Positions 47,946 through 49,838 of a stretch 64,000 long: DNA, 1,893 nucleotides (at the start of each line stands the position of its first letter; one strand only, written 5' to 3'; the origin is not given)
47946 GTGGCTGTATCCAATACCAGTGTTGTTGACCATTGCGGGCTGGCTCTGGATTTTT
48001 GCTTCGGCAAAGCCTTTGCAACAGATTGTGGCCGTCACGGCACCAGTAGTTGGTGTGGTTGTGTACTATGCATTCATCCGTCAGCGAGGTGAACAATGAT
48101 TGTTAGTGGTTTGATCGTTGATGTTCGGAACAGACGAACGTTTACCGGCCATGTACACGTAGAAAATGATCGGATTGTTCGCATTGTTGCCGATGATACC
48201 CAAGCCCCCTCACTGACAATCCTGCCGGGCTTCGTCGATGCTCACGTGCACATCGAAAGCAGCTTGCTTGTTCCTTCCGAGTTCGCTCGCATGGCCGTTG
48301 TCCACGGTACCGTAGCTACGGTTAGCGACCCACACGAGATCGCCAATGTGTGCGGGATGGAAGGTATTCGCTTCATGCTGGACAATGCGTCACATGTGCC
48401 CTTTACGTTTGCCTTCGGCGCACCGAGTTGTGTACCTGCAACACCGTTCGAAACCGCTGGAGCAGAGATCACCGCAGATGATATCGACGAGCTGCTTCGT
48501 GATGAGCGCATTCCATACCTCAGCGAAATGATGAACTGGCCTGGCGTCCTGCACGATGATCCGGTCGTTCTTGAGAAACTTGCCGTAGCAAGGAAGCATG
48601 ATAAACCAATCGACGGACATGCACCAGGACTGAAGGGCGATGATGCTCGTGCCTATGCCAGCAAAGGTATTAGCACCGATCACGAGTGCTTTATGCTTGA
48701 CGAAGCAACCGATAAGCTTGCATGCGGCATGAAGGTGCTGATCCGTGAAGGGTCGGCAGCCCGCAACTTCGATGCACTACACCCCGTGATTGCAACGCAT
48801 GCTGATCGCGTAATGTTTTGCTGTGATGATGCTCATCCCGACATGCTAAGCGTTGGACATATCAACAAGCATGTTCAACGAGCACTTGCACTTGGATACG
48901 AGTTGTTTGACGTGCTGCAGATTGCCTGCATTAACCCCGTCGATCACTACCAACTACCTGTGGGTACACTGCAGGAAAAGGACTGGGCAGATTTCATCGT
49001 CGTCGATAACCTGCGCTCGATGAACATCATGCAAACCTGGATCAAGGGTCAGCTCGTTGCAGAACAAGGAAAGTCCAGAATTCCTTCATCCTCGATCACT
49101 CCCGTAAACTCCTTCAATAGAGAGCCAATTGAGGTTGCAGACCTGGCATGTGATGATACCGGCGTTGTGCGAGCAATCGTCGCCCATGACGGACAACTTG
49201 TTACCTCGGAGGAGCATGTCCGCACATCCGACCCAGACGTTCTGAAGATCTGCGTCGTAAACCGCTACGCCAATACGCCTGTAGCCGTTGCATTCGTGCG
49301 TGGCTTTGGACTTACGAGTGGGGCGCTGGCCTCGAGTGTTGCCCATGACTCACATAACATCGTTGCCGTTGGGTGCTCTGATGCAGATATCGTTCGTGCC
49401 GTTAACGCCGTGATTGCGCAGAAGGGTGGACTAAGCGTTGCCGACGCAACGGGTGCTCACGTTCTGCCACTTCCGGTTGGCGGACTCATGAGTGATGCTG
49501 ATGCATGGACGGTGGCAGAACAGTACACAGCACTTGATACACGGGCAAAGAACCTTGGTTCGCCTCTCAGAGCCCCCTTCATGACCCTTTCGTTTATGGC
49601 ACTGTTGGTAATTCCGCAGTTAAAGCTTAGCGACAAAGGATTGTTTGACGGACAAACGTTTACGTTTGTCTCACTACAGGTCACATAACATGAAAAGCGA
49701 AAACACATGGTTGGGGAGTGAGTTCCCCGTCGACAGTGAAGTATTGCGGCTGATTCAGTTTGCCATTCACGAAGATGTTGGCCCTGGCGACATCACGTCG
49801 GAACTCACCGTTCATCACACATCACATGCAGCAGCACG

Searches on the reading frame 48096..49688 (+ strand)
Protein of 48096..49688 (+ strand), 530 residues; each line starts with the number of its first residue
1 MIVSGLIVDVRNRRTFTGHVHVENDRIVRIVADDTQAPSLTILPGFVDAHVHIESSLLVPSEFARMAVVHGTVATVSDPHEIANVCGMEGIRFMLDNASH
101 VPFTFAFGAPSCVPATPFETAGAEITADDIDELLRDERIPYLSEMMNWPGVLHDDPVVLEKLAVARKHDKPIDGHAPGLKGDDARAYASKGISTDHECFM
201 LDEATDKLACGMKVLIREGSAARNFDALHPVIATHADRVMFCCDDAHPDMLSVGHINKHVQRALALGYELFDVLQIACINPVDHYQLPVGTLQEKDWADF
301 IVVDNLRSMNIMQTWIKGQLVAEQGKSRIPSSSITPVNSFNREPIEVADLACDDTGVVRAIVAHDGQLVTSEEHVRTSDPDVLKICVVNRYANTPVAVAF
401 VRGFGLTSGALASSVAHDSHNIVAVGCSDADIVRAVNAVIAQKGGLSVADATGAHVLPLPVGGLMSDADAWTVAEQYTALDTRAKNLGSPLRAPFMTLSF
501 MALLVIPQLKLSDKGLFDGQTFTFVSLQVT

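Call 81: find_encoding_contigs(protein=window:48096-49688:+, flank=10000, max_places=1)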
Protein window:48096-49688:+ (530 aa): 23 contigs read that carry it; 1 place shown.
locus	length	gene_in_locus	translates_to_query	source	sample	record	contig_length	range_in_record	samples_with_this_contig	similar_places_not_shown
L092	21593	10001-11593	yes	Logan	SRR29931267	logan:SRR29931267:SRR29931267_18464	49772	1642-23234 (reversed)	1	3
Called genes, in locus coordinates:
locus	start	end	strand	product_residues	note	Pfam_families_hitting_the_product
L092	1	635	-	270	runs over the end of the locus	PF00483:NTP_transferase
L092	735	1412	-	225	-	PF01895:PhoU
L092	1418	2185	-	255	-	PF00005:ABC_tran, PF02463:SMC_N (weak), PF13304:AAA_21 (faint)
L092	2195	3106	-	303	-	PF00528:BPD_transp_1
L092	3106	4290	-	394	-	PF00528:BPD_transp_1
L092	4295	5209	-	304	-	PF12849:PBP_like_2, PF12727:PBP_like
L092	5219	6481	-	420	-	PF07396:Porin_O_P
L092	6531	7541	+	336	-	PF00365:PFK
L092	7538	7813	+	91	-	PF08899:DUF1844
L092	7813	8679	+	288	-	PF01513:NAD_kinase, PF20143:NAD_kinase_C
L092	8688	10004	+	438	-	PF00324:AA_permease, PF13520:AA_permease_2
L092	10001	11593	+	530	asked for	PF01979:Amidohydro_1, PF13382:Adenine_deam_C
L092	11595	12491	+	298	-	PF02749:QRPTase_N, PF01729:QRPTase_C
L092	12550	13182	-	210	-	PF08279:HTH_11 (weak), PF25583:WCX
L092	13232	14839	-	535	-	PF00309:Sigma54_AID, PF04963:Sigma54_CBD, PF04552:Sigma54_DBD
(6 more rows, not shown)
